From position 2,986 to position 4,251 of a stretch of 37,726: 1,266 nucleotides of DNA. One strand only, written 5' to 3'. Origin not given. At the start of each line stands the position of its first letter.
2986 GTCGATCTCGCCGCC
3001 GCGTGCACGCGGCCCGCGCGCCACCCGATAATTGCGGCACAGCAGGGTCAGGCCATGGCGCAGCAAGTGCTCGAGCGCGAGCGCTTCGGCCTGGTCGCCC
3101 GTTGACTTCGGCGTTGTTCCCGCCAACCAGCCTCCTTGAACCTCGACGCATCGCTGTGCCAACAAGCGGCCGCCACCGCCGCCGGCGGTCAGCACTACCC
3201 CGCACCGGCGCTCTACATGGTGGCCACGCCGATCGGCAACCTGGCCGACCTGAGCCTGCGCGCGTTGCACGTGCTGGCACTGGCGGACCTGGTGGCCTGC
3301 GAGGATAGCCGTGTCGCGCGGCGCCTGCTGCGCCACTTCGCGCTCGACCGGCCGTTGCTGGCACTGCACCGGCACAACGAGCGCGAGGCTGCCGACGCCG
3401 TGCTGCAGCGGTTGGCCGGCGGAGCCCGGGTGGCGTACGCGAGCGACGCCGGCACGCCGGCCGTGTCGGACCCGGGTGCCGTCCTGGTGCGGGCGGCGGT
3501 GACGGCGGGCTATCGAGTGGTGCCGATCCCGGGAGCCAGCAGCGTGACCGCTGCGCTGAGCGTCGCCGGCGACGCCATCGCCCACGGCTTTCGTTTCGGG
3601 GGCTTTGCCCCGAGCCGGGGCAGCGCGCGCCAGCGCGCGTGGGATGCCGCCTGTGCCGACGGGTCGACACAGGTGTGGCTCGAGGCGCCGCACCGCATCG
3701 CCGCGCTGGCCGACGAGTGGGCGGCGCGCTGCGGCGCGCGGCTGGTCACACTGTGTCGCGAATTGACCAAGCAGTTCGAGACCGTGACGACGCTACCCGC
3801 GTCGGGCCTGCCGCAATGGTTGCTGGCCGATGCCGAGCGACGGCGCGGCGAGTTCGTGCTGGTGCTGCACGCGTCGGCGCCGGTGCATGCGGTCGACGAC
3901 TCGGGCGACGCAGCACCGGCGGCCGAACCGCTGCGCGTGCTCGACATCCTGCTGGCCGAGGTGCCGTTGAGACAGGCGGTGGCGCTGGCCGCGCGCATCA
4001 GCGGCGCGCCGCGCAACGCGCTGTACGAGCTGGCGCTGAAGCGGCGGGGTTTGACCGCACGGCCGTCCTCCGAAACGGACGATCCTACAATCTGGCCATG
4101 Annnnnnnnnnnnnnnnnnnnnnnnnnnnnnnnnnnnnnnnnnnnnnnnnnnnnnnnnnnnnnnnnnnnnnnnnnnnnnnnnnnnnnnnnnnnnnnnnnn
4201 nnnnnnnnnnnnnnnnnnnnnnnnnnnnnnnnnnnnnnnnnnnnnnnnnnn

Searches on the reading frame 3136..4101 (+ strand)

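Call 41: search_protein_families(library=pfam, proteins=[window:3136-4101:+], max_evalue=0.0001)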
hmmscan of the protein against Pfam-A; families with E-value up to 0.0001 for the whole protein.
window:3136-4101:+ (321 aa): 2 families
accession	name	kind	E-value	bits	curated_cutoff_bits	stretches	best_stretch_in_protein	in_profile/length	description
PF00590.25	TP_methylase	-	4.3e-31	109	27.8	1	26-222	2-208/212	Tetrapyrrole (Corrin/Porphyrin) Methylases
PF23016.2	RsmI_C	-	1.1e-14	54.4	27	1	260-303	2-45/46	RsmI C-terminal HTH domain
